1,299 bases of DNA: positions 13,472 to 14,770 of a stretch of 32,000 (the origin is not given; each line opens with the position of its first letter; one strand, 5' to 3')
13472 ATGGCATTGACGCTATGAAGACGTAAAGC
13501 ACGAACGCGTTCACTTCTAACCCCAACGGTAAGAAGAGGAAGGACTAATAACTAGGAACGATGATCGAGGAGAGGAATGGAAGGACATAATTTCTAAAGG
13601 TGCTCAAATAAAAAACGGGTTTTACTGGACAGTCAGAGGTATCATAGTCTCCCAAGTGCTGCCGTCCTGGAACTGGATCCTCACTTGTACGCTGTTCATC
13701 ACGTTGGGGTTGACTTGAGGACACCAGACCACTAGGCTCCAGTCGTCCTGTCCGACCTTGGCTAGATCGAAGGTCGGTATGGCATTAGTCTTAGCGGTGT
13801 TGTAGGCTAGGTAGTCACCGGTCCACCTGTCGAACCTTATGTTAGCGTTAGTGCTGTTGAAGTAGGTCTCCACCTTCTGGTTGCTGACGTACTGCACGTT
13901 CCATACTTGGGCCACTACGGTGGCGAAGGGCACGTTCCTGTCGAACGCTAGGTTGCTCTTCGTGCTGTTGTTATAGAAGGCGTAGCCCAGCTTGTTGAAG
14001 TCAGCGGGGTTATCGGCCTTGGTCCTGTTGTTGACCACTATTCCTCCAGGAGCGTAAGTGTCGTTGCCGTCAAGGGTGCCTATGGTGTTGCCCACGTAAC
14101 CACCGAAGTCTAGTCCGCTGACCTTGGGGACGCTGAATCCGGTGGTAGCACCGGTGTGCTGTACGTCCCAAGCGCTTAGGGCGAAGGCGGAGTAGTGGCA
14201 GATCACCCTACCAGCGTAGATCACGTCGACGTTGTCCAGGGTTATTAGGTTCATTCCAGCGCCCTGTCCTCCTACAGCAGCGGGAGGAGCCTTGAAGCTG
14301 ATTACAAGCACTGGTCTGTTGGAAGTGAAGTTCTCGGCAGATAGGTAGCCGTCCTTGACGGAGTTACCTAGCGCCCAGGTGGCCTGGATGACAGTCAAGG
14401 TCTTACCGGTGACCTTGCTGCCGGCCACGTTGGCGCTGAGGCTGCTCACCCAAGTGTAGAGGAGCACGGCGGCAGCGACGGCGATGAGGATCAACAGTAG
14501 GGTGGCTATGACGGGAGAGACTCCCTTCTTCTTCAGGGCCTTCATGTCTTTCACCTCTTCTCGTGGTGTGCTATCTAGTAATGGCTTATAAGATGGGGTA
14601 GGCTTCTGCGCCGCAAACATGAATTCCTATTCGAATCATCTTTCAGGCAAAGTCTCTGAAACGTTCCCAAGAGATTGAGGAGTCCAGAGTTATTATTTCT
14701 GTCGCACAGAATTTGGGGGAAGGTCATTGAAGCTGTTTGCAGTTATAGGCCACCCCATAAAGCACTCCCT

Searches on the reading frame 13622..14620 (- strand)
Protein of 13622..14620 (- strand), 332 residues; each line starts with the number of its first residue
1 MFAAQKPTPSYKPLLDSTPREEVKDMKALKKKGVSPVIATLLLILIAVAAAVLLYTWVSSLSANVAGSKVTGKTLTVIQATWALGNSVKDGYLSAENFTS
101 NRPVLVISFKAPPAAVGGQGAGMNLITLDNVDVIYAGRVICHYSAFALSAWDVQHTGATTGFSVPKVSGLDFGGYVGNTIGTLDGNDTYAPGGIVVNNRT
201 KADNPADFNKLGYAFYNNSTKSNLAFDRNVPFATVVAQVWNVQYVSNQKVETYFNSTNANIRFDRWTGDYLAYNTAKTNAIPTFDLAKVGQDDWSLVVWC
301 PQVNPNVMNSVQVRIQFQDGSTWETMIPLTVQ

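Call 11: find_encoding_contigs(protein=window:13622-14620:-, flank=10000, max_places=4)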
Protein window:13622-14620:- (332 aa): no gene with exactly this product is on record in the collection.
